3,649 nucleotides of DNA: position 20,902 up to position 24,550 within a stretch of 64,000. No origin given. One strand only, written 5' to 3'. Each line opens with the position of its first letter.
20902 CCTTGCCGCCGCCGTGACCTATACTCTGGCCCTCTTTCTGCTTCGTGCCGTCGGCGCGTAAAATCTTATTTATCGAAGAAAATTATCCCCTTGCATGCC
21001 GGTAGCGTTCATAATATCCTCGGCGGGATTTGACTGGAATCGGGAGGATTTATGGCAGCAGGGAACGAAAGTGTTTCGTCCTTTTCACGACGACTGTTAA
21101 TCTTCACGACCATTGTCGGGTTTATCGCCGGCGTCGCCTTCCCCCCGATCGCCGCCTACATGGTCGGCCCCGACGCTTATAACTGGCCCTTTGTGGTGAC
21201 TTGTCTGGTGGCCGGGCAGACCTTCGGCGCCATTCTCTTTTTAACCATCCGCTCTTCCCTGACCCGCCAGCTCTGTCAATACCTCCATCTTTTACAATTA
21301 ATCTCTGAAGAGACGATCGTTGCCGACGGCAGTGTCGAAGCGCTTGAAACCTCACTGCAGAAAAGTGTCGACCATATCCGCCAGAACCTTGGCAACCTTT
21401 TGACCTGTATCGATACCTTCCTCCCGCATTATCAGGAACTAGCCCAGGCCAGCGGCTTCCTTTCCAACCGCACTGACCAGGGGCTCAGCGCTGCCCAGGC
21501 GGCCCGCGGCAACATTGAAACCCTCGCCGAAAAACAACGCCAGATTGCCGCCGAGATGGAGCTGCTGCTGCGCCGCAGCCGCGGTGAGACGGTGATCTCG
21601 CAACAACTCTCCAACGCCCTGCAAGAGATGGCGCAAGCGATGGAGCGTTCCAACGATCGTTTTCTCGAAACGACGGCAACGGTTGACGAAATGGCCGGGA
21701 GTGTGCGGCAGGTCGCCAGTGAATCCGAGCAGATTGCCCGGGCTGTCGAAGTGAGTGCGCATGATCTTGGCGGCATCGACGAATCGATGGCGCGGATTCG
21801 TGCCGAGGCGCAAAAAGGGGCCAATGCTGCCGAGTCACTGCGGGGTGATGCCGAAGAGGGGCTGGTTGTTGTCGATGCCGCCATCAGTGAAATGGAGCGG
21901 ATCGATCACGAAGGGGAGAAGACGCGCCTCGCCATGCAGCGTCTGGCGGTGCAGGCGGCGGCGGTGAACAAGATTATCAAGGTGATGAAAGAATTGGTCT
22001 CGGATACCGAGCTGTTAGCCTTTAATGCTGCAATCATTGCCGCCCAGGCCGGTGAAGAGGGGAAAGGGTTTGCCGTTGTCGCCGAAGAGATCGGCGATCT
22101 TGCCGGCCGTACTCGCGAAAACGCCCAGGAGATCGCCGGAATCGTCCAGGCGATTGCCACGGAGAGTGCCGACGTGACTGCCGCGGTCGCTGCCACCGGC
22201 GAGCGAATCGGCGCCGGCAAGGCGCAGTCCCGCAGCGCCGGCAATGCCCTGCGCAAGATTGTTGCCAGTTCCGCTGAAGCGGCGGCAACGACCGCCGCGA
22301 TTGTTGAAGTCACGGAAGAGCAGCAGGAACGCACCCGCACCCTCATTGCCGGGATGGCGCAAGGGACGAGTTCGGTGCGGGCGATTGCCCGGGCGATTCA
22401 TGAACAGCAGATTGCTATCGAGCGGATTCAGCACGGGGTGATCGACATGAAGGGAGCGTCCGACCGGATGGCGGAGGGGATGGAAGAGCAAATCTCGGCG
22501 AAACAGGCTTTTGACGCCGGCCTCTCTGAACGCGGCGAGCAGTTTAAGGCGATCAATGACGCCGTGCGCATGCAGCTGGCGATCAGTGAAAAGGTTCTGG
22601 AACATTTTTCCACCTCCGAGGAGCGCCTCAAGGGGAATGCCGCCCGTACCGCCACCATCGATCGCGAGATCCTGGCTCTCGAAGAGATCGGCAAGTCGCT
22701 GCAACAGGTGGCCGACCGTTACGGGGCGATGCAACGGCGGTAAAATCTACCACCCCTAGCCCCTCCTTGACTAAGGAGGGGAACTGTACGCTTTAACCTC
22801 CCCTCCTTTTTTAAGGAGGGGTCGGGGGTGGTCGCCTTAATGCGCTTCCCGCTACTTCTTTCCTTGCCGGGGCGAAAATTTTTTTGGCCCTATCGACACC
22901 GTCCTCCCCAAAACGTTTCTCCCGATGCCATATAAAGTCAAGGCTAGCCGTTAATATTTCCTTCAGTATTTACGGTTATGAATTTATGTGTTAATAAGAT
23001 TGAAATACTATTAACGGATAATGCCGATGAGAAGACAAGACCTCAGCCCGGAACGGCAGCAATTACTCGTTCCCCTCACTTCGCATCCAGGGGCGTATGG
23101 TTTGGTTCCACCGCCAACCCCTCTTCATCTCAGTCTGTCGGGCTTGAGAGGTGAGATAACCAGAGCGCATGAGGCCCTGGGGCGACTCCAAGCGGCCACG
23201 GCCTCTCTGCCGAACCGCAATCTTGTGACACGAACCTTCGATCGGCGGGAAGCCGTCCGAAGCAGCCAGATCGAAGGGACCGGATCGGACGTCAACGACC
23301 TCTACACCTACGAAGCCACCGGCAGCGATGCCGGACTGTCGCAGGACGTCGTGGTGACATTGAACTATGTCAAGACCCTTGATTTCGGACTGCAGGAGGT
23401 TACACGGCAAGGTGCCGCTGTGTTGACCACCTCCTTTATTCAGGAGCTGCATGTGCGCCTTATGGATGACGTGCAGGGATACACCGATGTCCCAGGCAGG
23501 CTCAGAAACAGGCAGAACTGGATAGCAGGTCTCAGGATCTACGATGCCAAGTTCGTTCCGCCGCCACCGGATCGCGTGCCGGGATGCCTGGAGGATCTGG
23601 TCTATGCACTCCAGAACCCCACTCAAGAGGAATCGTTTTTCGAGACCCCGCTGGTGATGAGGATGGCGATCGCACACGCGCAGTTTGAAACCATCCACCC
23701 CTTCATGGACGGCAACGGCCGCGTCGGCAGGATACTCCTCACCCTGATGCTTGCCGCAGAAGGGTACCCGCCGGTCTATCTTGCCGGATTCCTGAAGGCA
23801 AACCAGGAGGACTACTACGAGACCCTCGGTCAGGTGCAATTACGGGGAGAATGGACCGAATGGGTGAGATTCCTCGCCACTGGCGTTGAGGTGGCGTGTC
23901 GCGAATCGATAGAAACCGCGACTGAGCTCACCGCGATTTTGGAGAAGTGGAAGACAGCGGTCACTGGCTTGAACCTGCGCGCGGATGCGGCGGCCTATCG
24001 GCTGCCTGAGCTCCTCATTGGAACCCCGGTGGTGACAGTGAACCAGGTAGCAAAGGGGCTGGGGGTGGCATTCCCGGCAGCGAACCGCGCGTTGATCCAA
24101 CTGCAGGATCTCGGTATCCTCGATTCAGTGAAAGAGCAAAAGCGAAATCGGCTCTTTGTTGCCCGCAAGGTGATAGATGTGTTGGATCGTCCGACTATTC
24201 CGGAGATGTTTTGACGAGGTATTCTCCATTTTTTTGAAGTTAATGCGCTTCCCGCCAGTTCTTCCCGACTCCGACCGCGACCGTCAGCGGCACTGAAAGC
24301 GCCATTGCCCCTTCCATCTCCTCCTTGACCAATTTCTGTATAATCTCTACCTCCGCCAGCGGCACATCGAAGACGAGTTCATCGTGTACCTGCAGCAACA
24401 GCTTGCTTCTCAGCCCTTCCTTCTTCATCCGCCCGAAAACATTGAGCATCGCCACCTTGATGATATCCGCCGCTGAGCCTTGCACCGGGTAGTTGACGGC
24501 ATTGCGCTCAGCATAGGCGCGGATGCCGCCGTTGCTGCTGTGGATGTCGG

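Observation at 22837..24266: Fic gene apparently inserted into the 3' end of polA, leaving a duplicated polA terminus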

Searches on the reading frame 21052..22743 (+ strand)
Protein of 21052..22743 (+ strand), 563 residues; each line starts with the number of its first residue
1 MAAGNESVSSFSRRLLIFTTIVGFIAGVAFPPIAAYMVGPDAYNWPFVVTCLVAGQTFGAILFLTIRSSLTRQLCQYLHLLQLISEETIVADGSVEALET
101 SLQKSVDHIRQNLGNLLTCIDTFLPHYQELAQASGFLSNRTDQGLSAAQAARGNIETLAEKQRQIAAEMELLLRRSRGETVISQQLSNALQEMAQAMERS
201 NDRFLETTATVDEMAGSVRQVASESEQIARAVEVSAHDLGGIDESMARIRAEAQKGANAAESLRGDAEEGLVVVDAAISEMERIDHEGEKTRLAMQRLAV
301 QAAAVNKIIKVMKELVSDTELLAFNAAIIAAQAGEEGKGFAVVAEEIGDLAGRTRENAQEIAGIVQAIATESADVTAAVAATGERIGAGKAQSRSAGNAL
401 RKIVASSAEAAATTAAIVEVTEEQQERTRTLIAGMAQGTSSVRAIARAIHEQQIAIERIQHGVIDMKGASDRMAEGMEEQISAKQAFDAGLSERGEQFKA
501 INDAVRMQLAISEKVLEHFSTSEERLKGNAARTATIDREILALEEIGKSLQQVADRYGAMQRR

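Call 6: search_protein_families(library=pfam, proteins=[window:21052-22743:+])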
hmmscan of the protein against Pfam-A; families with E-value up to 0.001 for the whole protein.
window:21052-22743:+ (563 aa): 1 family
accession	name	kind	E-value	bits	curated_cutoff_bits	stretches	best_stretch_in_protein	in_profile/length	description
PF00015.26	MCPsignal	-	7.6e-28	97.9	34.6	1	258-428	2-158/172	Methyl-accepting chemotaxis protein (MCP) signalling domain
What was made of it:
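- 21052..22743 (+): Methyl-accepting chemotaxis protein gene. This is the core gene that directly neighbours polA in relatives with an empty site. Pfam MCPsignal, E 7.6e-28 (call 6).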

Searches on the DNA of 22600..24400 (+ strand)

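Call 68: search_dna_similar(query=window:22837-24266:+, collection=plasmids, mode=distant, max_rows=8)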
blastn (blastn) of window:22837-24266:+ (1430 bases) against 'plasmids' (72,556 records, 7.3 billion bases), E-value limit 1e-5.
Records with a match: 44; places in all: 47; records where one place covers at least 80% of the query: 0.
Best place of each record, by identity: 80-90% 39; 60-80% 5.
By first word of the organism name: Thermus 12; Sinorhizobium 11; Arthrobacter 4; Rhodococcus 4; Paenarthrobacter 2; Bosea 1; Azospirillum 1; Croceicoccus 1; Roseomonas 1; Haloterrigena 1; and 6 more.
By predicted mobility (MOB-suite, as given by PLSDB): non-mobilizable 28; conjugative 12; mobilizable 4.
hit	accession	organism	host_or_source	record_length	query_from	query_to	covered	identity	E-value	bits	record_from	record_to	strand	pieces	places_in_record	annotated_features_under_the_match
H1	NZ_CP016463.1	Bosea sp. RAC05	Microbial isolate,Algal phycosphere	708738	827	962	10%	75.7%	7e-17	98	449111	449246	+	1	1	Fic family protein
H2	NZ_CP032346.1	Azospirillum brasilense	soil sample,Agricultural field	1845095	814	945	9%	70.5%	1e-6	64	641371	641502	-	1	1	record has no annotation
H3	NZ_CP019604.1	Croceicoccus marinus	-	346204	811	885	5%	82.7%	2e-10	76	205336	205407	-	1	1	Fic family protein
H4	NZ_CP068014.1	Paenarthrobacter ureafaciens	cell culture,in the nicotine environment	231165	830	903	5%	82.4%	2e-10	76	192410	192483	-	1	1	Fic family protein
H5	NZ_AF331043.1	Arthrobacter keyseri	-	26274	830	903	5%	82.4%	2e-10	76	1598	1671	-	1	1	Fic family protein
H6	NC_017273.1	Thermus thermophilus SG0.5JP17-16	-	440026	845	916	5%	81.9%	3e-9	73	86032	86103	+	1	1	Fic family protein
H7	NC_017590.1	Thermus thermophilus JL-18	-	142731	845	916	5%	81.9%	3e-9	73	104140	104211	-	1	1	Fic family protein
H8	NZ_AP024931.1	Thermus thermophilus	-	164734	845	916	5%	81.9%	3e-9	73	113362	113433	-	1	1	Fic family protein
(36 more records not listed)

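Call 69: search_dna_similar(query=window:22837-24266:+, collection=phages, mode=distant, max_rows=8)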
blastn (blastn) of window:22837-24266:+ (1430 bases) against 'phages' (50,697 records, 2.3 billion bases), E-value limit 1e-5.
No match.

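Call 88: search_rna_families(source=window, start=22600, end=24400, threshold=evalue, max_evalue=1)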
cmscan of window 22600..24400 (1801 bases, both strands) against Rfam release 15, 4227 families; matches with E-value up to 1: 0.
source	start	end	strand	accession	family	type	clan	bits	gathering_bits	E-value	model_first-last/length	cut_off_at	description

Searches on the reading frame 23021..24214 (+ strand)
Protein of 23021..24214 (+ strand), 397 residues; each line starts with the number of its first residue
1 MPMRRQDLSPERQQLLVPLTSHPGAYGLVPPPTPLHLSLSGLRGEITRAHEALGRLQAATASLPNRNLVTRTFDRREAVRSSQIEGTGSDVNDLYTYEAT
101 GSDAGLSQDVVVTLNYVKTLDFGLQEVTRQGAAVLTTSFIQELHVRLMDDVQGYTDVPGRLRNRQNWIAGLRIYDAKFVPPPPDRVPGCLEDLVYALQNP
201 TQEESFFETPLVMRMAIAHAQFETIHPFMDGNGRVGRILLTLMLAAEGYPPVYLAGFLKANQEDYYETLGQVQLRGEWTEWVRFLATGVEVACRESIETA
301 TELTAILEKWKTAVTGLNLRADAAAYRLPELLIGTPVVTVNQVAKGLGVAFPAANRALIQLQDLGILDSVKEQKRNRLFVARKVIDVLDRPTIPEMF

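Call 6: search_protein_families(library=pfam, proteins=[window:23021-24214:+])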
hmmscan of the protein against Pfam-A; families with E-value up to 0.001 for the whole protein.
window:23021-24214:+ (397 aa): 2 families
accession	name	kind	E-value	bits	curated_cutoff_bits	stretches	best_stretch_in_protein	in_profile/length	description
PF13784.11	Fic_N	-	9.9e-20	70.8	26.7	1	46-125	4-82/82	Fic/DOC family N-terminal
PF02661.23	Fic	-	7.3e-19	68.8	24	1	135-244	2-93/93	Fic/DOC family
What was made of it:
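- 23027..24214 (+): Fic gene, 395 aa counted from the second in-frame ATG (the ORF opens at 23021). SoFic-like AMP-transferase with the motifs SSQIEG and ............. Pfam Fic_N and Fic (call 6).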

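Call 9: find_encoding_contigs(protein=window:23021-24214:+, flank=10000, max_places=10)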
Protein window:23021-24214:+ (397 aa): no gene with exactly this product is on record in the collection.

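Call 13: find_homologous_proteins(query=window:23021-24211:+)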
Query window:23021-24211:+ (397 aa): 6490 proteins with E <= 0.001 among 8000 candidates; the best 120 are listed.
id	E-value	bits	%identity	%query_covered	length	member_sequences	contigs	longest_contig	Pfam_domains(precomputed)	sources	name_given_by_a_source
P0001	3.0e-245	831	94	99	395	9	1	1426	PF13784.12,PF02661.24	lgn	-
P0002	1.0e-199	681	77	99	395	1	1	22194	PF13784.12,PF02661.24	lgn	-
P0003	2.7e-199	680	77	99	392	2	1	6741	PF13784.12,PF02661.24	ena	-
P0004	7.5e-196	669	76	98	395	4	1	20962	PF13784.12,PF02661.24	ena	-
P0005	7.1e-195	665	75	98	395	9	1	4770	PF13784.12,PF02661.24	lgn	-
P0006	2.4e-193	660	75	98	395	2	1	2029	PF13784.12,PF02661.24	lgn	-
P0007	3.0e-193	660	74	99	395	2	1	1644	PF13784.12,PF02661.24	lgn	-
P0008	5.2e-192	656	74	99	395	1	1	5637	PF13784.12,PF02661.24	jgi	jgi:Fic family protein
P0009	7.1e-192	656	74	99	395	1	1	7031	PF13784.12,PF02661.24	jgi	-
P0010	2.5e-191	654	74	99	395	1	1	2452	PF13784.12,PF02661.24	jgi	jgi:Fic family protein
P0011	4.1e-190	650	74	99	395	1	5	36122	PF13784.12,PF02661.24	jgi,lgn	-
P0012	1.3e-189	648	72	99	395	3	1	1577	PF13784.12,PF02661.24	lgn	-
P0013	4.0e-189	646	72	99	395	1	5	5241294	PF13784.12,PF02661.24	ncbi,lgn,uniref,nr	ncbi:Fic family protein [Geomonas paludis]|uniref:Fic family protein n=1 Tax=Geomonas paludis TaxID=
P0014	4.8e-189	646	72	99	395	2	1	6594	PF13784.12,PF02661.24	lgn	-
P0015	1.0e-188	645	73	98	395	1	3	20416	PF13784.12,PF02661.24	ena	-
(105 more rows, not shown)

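Call 14: find_encoding_contigs(protein=P0001, flank=10000, max_places=6)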
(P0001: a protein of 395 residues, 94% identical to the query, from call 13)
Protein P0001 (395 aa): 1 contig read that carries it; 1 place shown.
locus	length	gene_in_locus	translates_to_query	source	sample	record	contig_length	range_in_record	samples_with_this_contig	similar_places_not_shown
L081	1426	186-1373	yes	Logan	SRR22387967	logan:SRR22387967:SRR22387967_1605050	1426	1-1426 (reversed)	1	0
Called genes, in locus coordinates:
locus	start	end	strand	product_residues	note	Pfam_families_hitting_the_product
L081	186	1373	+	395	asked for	PF13784:Fic_N, PF02661:Fic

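Call 15: find_encoding_contigs(protein=P0002, flank=10000, max_places=4)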
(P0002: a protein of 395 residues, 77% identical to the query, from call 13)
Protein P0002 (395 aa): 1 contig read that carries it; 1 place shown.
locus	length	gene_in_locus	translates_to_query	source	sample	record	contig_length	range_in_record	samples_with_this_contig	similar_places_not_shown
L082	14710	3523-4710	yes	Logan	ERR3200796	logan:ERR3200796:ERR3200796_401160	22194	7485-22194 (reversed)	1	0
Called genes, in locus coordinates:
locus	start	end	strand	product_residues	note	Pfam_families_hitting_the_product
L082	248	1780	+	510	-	PF08281:Sigma70_r4_2 (weak), PF00665:rve (faint), PF22483:Mu-transpos_C_2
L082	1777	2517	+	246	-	PF01695:IstB_IS21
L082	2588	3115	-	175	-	PF00078:RVT_1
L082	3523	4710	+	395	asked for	PF13784:Fic_N, PF02661:Fic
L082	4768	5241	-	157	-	-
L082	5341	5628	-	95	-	-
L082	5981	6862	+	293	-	-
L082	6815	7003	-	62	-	-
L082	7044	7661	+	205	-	-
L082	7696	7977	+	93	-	PF00216:Bac_DNA_binding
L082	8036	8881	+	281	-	PF20016:ThsA_Macro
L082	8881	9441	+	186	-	PF08937:ThsB_TIR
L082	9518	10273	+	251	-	PF13643:DUF4145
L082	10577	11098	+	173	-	PF05443:ROS_MUCR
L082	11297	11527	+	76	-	-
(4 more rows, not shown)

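Call 16: find_encoding_contigs(protein=P0004, flank=10000, max_places=4)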
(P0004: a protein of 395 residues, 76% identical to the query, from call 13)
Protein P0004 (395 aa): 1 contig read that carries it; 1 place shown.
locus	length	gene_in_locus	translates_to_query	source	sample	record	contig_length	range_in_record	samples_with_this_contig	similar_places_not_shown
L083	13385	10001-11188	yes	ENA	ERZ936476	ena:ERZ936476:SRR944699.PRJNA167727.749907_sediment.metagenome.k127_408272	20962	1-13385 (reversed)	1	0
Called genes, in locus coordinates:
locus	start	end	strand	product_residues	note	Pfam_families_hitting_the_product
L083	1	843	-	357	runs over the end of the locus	PF13439:Glyco_transf_4 (weak), PF00534:Glycos_transf_1 (weak), PF13692:Glyco_trans_1_4 (weak), PF13524:Glyco_trans_1_2 (weak)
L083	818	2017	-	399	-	PF04932:Wzy_C (weak)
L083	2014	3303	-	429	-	PF13440:Polysacc_synt_3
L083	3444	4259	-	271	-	-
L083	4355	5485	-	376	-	PF00155:Aminotran_1_2 (faint), PF01041:DegT_DnrJ_EryC1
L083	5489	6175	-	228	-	PF25084:LbH_EIF2B (weak), PF25087:GMPPB_C (faint), PF00132:Hexapep, PF14602:Hexapep_2 (weak), PF00132:Hexapep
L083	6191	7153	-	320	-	PF01408:GFO_IDH_MocA, PF22725:GFO_IDH_MocA_C3, PF02894:GFO_IDH_MocA_C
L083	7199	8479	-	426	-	PF03721:UDPG_MGDP_dh_N, PF00984:UDPG_MGDP_dh, PF03720:UDPG_MGDP_dh_C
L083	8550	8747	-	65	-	-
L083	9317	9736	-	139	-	-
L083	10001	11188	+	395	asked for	PF13784:Fic_N, PF02661:Fic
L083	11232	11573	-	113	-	PF02452:PemK_toxin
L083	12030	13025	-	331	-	-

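Call 59: search_protein_families(library=ncbifam, proteins=[window:23027-24214:+], max_evalue=0.001)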
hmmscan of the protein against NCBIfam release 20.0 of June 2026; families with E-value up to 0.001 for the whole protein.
window:23027-24214:+ (395 aa): 3 families
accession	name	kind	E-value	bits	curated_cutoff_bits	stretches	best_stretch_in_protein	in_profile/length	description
NF046030.1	ProtAdlyltaseSoFic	equivalog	7.6e-36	123.8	550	1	43-387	27-356/361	protein adenylyltransferase Fic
TIGR02613.1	mob_myst_B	hypoth_equivalog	6e-07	29.5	124.4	1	126-250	41-149/186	mobile mystery protein B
NF041381.1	XopAC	subfamily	0.00011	21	450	1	127-253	299-422/451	XopAC/AvrAC family type III secretion system effector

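Call 60: search_protein_families(library=padloc, proteins=[window:23027-24214:+], max_evalue=0.001)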
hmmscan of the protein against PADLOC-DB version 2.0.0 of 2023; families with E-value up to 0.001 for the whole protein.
window:23027-24214:+ (395 aa): 9 families
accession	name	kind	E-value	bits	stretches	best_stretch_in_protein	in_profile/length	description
PDLC03963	SoFic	-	3.5e-92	307.6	1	27-388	10-360/361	-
PDLC04840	PDC-S04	-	9.9e-19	66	1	113-270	56-199/227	-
PDLC04836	PDC-S04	-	1e-16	58.9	1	77-271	31-213/244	-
PDLC04837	PDC-S04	-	1.8e-15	54.9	1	105-278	61-215/234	-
PDLC04839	PDC-S04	-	7e-15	53.2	1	130-266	56-182/205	-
PDLC04966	PDC-S24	-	3.2e-13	47.4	1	133-249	232-343/497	-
PDLC04838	PDC-S04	-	7.2e-07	27.2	1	181-248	101-168/209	-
PDLC04841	PDC-S04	-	0.00023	18.9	1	219-245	205-231/292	-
PDLC04842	PDC-S04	-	0.0005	17.8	0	220-245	108-133/202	-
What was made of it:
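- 23027..24214 (+): PADLOC SoFic E 3.5e-92, covering positions 10-360 of 361 (call 60).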

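Call 76: search_protein_families(library=phrogs, proteins=[window:23027-24214:+], max_evalue=0.001)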
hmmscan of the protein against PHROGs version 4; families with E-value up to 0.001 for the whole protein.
window:23027-24214:+ (395 aa): 5 families
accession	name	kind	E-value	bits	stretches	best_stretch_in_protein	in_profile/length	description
phrog_5978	-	unknown function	3.9e-70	237.8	1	38-387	19-363/364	-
phrog_11900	-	unknown function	1e-17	65.4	1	106-285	50-215/230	-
phrog_23170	-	unknown function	5e-07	30.6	1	206-267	107-169/191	-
phrog_10690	-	unknown function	6.6e-05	23.1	1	208-247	264-303/346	-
phrog_13548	-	unknown function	0.00025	21.2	1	211-274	189-255/379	-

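Call 82: find_related_loci(query=window:23027-24211:+, collection=viral_contigs, flank=6000)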
Query window:23027-24211:+ (395 aa) in viral_contigs; peptide patterns used: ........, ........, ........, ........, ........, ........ (x = any residue, [..] = any of these).
7 stretches matched a pattern; 2 encode a relative of the query (tblastn E <= 1e-3); 2 distinct loci.
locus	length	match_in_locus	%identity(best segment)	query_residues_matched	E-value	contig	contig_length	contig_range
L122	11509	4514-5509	30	49-386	2e-36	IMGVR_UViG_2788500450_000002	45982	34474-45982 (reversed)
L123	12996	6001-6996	30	49-386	8e-34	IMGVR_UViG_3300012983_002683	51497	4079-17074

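Call 89: search_protein_families(library=pfam, proteins=[L085:7806-8057:+, L085:7577-7789:-, L117:4234-4578:-], max_evalue=0.01)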
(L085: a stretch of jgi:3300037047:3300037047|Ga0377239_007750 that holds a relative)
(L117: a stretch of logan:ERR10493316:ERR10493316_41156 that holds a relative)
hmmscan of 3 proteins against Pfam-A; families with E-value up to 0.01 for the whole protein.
L085:7806-8057:+ (83 aa): 0 families

L085:7577-7789:- (70 aa): 6 families
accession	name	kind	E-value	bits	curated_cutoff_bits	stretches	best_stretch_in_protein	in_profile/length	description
PF19807.5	DUF6290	-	2.9e-08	34.2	27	1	3-65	5-71/72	Family of unknown function (DUF6290)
PF05509.17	TraY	-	9.2e-08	32.5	21.3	1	4-45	3-44/49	TraY domain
PF01402.27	RHH_1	-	0.0011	19.2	20.5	1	4-38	4-38/39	Ribbon-helix-helix protein, copG family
PF21983.2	NikA-like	-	0.0016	19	27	1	2-36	7-41/72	Mobilization protein NikA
PF07704.17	PSK_trans_fac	-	0.0046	18.3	28.3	1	7-56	7-54/82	Rv0623-like transcription factor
PF12651.13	RHH_3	-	0.0057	17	21.6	1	4-39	7-42/44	Ribbon-helix-helix domain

L117:4234-4578:- (114 aa): 5 families
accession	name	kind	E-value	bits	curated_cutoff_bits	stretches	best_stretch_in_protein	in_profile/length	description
PF14537.11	Cytochrom_c3_2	-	6.1e-05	23.9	25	1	49-113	3-65/79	Cytochrome c3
PF14522.11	Cytochrome_C7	-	8.2e-05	22.8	24.8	1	25-81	12-67/67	Cytochrome c7 and related cytochrome c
PF14260.11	zf-C4pol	-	0.00053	20.7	28.9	1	55-111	1-48/70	C4-type zinc-finger of DNA polymerase delta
PF23897.1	DUF7245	-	0.0037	17.7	27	0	54-89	5-40/119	Family of unknown function (DUF7245)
PF09699.15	Paired_CXXCH_1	-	0.0042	17.2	20.6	1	22-61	2-38/41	Doubled CXXCH motif (Paired_CXXCH_1)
